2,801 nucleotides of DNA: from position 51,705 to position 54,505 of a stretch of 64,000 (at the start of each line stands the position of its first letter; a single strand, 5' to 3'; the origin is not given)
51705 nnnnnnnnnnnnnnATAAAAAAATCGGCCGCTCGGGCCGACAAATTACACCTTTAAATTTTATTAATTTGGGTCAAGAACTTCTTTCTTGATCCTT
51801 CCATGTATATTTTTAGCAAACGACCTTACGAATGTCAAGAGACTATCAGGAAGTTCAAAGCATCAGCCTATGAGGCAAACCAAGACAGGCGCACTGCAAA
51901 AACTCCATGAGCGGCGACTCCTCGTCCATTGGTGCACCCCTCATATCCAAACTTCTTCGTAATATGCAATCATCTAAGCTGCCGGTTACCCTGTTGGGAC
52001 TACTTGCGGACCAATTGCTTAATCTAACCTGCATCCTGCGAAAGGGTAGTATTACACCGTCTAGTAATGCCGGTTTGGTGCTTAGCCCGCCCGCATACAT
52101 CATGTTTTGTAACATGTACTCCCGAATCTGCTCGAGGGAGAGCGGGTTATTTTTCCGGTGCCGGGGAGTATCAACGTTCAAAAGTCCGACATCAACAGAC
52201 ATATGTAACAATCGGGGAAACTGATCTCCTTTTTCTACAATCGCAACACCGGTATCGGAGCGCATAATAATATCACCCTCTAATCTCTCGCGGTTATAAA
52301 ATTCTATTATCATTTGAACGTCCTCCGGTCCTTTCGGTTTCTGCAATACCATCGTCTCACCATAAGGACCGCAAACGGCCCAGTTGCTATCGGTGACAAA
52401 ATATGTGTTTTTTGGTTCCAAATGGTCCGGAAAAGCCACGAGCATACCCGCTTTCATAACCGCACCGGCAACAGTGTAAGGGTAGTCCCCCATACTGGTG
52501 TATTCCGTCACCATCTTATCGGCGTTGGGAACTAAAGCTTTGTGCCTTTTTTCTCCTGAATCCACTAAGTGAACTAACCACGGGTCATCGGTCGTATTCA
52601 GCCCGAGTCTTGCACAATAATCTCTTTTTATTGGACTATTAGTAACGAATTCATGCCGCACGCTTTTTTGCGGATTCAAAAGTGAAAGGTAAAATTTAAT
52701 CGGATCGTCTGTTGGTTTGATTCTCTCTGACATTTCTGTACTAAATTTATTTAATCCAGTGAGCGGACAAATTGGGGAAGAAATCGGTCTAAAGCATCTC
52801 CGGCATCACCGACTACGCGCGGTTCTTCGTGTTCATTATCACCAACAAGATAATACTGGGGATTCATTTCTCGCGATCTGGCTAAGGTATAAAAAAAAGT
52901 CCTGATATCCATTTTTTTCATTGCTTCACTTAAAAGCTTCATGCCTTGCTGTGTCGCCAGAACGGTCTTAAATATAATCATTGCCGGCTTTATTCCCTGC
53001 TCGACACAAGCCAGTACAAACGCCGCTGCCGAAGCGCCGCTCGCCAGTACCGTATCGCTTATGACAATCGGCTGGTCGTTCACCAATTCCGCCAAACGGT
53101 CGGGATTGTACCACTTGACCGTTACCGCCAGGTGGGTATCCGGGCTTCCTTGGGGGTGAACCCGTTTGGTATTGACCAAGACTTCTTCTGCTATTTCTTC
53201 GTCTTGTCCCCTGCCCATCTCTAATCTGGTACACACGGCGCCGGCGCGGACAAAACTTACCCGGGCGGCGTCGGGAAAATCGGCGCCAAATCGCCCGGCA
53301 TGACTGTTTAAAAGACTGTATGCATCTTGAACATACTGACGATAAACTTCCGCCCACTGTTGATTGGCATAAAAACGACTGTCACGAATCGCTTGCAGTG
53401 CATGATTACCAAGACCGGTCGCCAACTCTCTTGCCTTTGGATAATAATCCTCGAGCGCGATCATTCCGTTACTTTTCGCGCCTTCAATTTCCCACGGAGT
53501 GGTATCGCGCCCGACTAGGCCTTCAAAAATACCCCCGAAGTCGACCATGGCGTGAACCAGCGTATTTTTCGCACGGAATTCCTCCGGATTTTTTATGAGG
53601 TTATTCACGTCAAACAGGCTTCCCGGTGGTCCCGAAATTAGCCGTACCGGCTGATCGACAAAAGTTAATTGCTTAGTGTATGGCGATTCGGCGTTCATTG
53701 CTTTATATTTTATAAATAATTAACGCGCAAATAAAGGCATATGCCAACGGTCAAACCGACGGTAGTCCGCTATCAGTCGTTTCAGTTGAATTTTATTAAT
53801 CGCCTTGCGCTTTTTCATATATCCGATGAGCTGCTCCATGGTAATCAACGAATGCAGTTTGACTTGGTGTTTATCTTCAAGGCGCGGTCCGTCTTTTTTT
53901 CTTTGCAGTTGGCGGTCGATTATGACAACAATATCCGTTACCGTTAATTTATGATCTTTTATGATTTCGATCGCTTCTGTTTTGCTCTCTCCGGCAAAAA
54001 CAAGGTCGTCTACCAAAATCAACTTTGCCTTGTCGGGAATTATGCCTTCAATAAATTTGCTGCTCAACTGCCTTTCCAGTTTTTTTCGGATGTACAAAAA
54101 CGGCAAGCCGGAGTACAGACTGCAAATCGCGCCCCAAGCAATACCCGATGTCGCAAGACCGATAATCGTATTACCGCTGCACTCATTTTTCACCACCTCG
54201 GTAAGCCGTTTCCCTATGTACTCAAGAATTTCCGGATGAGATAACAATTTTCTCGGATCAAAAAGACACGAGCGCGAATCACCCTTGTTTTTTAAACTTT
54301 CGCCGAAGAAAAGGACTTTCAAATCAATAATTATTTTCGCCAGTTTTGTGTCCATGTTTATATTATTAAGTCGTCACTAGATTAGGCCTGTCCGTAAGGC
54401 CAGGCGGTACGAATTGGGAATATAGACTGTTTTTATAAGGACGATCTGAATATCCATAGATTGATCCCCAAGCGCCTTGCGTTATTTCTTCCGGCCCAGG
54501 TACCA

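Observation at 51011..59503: Unassigned 8-gene minus-strand cluster combining arginine-type and nucleotide-type enzymes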

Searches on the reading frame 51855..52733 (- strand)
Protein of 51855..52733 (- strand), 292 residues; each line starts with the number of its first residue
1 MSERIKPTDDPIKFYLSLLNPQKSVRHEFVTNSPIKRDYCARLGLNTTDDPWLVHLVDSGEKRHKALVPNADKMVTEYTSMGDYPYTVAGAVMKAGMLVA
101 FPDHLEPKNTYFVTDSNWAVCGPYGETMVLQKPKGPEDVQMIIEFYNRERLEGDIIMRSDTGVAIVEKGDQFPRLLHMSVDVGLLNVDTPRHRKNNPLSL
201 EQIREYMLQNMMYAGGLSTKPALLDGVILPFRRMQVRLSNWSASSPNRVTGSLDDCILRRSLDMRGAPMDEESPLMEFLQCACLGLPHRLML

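Call 3: search_protein_families(library=pfam, proteins=[window:51855-52733:-], max_evalue=0.01)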
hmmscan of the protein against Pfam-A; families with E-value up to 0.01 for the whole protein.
window:51855-52733:- (292 aa): 0 families

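Call 4: search_protein_families(library=ncbifam, proteins=[window:51855-52733:-], max_evalue=0.01)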
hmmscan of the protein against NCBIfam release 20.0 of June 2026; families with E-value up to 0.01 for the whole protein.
window:51855-52733:- (292 aa): 0 families

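Call 6: search_protein_families(library=padloc, proteins=[window:51855-52733:-], max_evalue=0.01)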
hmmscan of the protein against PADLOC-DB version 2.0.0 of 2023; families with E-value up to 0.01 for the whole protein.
window:51855-52733:- (292 aa): 0 families

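Call 12: search_solved_structures(query=window:51855-52733:-, max_evalue=10)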
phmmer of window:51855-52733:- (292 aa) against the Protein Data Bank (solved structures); distinct sequences matched with E-value up to 10: 0.

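Call 59: find_homologous_proteins(query=window:51855-52733:-, max_evalue=0.01)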
Query window:51855-52733:- (292 aa): 1 proteins with E <= 0.01 among 871 candidates.
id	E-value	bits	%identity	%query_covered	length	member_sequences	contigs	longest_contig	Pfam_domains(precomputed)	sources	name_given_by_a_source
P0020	1.1e-197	673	100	100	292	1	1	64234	-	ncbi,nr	ncbi:hypothetical protein HY214_04535 [Candidatus Roizmanbacteria bacterium]|nr:hypothetical protein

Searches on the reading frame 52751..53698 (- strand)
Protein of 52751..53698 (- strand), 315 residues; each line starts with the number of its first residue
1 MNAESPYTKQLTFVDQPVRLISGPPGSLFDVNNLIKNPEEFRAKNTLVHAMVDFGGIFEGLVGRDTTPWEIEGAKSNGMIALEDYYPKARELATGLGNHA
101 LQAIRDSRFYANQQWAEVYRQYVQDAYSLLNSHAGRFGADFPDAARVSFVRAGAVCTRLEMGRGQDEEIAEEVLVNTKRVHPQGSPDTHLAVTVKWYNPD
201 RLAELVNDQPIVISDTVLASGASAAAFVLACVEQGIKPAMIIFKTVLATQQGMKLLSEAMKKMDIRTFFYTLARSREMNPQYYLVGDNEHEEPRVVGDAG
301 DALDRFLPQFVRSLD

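Call 3: search_protein_families(library=pfam, proteins=[window:52751-53698:-], max_evalue=0.01)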
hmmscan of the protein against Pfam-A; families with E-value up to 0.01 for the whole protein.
window:52751-53698:- (315 aa): 1 family
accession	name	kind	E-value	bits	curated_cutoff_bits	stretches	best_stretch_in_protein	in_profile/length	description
PF14681.12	UPRTase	-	3.8e-08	33.5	27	1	201-267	113-179/206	Uracil phosphoribosyltransferase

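Call 4: search_protein_families(library=ncbifam, proteins=[window:52751-53698:-], max_evalue=0.01)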
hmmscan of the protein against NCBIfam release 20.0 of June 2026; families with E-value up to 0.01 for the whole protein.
window:52751-53698:- (315 aa): 2 families
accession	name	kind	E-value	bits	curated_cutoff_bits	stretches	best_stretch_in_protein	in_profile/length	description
TIGR01091.1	upp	equivalog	4.6e-07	29.7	208.35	1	200-286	114-194/207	uracil phosphoribosyltransferase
NF001097.0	PRK00129.1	equivalog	5.9e-06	26.2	114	1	200-301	116-203/209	uracil phosphoribosyltransferase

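Call 6: search_protein_families(library=padloc, proteins=[window:52751-53698:-], max_evalue=0.01)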
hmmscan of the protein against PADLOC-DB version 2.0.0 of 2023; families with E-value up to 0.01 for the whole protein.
window:52751-53698:- (315 aa): 0 families

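Call 13: search_solved_structures(query=window:52751-53698:-, max_evalue=10)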
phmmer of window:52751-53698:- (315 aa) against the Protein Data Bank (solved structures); distinct sequences matched with E-value up to 10: 7.
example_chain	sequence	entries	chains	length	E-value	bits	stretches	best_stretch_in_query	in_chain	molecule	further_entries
7rh8_A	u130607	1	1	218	0.0063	19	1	197-261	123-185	Uracil phosphoribosyltransferase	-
1i5e_A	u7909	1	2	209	0.025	17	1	201-285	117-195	URACIL PHOSPHORIBOSYLTRANSFERASE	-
5zjp_A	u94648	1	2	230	0.48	12.8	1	85-199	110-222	Putative N-acetylmannosamine-6-phosphate 2-epimerase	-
1upf_D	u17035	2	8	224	0.49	12.8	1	204-285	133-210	URACIL PHOSPHORIBOSYLTRANSFERASE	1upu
1bd3_D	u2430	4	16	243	0.57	12.6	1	204-285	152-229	URACIL PHOSPHORIBOSYLTRANSFERASE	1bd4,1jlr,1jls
5zjb_A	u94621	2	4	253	0.59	12.5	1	85-199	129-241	Putative N-acetylmannosamine-6-phosphate 2-epimerase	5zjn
3dmp_A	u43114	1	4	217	1.3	11.4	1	203-271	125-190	Uracil phosphoribosyltransferase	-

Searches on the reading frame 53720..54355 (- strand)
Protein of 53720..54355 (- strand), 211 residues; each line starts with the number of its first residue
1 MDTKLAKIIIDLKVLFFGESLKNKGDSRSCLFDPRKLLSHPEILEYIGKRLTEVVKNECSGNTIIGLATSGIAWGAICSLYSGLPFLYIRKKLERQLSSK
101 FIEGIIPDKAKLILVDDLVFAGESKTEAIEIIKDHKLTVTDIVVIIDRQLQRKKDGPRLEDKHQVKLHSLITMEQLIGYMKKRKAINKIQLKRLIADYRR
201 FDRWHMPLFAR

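Call 3: search_protein_families(library=pfam, proteins=[window:53720-54355:-], max_evalue=0.01)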
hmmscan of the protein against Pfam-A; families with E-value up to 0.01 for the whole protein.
window:53720-54355:- (211 aa): 1 family
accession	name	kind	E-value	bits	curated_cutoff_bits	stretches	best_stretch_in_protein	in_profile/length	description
PF00156.33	Pribosyltran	-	7.6e-07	29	26.3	1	37-155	5-133/158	Phosphoribosyl transferase domain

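Call 4: search_protein_families(library=ncbifam, proteins=[window:53720-54355:-], max_evalue=0.01)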
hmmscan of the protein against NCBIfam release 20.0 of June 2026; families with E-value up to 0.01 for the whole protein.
window:53720-54355:- (211 aa): 18 families
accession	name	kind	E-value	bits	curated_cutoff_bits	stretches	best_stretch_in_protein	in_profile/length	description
TIGR00336.1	pyrE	equivalog_domain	3.6e-22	79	106.8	1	8-176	2-173/173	orotate phosphoribosyltransferase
NF004034.0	PRK05500.1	equivalog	2.3e-18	66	656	1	9-195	294-475/478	bifunctional orotidine-5'-phosphate decarboxylase/orotate phosphoribosyltransferase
NF001729.0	PRK00455.1-3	equivalog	2.2e-16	59.9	245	1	6-193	17-208/231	orotate phosphoribosyltransferase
NF010382.0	PRK13809.1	equivalog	1.1e-13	51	208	1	12-184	20-189/210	orotate phosphoribosyltransferase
TIGR01367.1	pyrE_Therm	equivalog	5.5e-10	39.1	150.25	1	25-154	22-150/187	orotate phosphoribosyltransferase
NF040646.1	HPT_Archaea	equivalog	8.1e-10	38.6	200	1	40-174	35-175/184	hypoxanthine/guanine phosphoribosyltransferase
NF002620.0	PRK02277.1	subfamily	2.6e-09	37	115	1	35-154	60-186/201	orotate phosphoribosyltransferase-like protein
NF006671.0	PRK09219.1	equivalog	3.1e-09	36.6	177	1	106-176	114-181/192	xanthine phosphoribosyltransferase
NF002635.0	PRK02304.1-4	subfamily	1.3e-08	34.6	146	1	40-173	35-174/188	adenine phosphoribosyltransferase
TIGR01744.1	XPRTase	equivalog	4.9e-08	32.8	164.45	1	108-176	116-181/191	xanthine phosphoribosyltransferase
NF002636.0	PRK02304.1-5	equivalog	4.2e-07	29.6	125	1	35-159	30-165/176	adenine phosphoribosyltransferase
NF006328.0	PRK08558.1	equivalog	6e-06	26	184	0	108-173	175-237/238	adenine phosphoribosyltransferase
TIGR01090.1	apt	equivalog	1.7e-05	25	185.85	1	35-166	22-162/169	adenine phosphoribosyltransferase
TIGR01743.1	purR_Bsub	equivalog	0.00042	19.4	258.7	0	110-154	195-239/268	pur operon repressor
NF002634.0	PRK02304.1-3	equivalog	0.00045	20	170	0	106-172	115-178/182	adenine phosphoribosyltransferase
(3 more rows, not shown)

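Call 6: search_protein_families(library=padloc, proteins=[window:53720-54355:-], max_evalue=0.01)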
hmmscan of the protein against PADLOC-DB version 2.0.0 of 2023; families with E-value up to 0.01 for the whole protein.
window:53720-54355:- (211 aa): 1 family
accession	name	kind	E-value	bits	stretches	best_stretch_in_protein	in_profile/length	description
PDLC02931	PRTase_III-A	-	5.8e-05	20.9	1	97-195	129-220/267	-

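Call 37: find_related_loci(query=window:53720-54355:-, collection=metagenome_contigs, flank=10000)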
Query window:53720-54355:- (211 aa) in metagenome_contigs; peptide patterns used: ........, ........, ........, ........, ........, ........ (x = any residue, [..] = any of these).
205 stretches matched a pattern; 3 encode a relative of the query (tblastn E <= 1e-3); 3 distinct loci.
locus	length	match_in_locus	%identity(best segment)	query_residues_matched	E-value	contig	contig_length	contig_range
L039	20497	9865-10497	72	1-211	9e-109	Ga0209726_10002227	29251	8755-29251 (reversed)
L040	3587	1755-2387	72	1-211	2e-110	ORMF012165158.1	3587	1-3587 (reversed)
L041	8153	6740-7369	68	1-210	5e-101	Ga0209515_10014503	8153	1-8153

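Call 90: search_solved_structures(query=window:53720-54355:-, max_evalue=0.01, show_alignments=2)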
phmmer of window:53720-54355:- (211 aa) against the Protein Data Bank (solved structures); distinct sequences matched with E-value up to 0.01: 15.
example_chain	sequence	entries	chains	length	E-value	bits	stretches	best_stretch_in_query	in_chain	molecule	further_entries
2wns_A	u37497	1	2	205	1.8e-17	67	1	9-190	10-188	OROTATE PHOSPHORIBOSYLTRANSFERASE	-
3qw4_B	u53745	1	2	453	1.6e-15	60.5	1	3-187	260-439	UMP synthase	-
2yzk_A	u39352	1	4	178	3.5e-12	49.6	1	5-149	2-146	Orotate phosphoribosyltransferase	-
3dez_A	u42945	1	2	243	3.8e-11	46.3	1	6-185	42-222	Orotate phosphoribosyltransferase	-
3m3h_A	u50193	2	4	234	4e-11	46.2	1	30-192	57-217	Orotate phosphoribosyltransferase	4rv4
2aee_A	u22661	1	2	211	3.9e-10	43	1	25-181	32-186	Orotate phosphoribosyltransferase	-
1lh0_A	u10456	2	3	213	3.6e-08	36.6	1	10-184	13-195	OMP synthase | OROTATE PHOSPHORIBOSYLTRANSFERASE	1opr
1sto_A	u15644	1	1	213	6.3e-08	35.8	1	10-184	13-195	OROTATE PHOSPHORIBOSYLTRANSFERASE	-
1oro_A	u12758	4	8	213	3.1e-07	33.5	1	11-184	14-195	OROTATE PHOSPHORIBOSYLTRANSFERASE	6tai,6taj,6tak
4ohc_A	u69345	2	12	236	2.1e-06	30.8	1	5-177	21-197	Orotate phosphoribosyltransferase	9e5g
2pry_A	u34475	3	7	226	1.8e-05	27.8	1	8-184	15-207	Orotate phosphoribosyltransferase 1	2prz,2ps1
4wml_A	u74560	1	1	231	1.8e-05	27.8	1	8-184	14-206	Orotate phosphoribosyltransferase 1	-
4wn3_A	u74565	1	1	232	1.8e-05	27.8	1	8-184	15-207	Orotate phosphoribosyltransferase 1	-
3n2l_A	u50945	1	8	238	0.00012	25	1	83-183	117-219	Orotate phosphoribosyltransferase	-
3mjd_A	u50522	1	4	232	0.0062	19.5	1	14-155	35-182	Orotate phosphoribosyltransferase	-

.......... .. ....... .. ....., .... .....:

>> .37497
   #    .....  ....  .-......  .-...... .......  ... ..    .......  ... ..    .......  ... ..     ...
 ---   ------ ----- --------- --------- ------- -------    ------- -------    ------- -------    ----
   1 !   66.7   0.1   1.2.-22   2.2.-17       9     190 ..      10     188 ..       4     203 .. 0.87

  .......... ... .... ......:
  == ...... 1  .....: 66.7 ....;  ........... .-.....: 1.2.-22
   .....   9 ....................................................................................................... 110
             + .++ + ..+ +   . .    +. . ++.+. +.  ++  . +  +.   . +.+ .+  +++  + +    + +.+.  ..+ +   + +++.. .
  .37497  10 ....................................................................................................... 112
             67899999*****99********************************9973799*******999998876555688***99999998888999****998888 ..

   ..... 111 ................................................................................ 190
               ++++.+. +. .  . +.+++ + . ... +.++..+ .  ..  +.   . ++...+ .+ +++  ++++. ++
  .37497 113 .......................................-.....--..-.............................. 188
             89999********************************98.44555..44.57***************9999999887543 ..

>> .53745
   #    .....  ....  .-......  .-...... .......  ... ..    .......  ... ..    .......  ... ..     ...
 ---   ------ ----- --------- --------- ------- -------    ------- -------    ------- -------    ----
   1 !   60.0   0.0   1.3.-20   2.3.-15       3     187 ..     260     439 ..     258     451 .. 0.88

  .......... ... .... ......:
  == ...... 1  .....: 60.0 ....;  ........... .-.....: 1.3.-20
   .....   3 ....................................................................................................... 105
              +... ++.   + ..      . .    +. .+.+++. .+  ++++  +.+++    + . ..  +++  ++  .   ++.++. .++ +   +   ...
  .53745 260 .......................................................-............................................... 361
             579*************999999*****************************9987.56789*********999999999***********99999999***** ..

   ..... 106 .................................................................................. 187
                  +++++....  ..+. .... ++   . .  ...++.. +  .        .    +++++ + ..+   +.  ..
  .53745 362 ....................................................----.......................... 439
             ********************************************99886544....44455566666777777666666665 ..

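Call 102: search_protein_families(library=ncbifam, proteins=[L041:1433-2422:+], max_evalue=0.001)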
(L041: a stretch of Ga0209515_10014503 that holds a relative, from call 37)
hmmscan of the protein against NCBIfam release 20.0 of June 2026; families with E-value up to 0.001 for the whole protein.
L041:1433-2422:+ (330 aa): 0 families
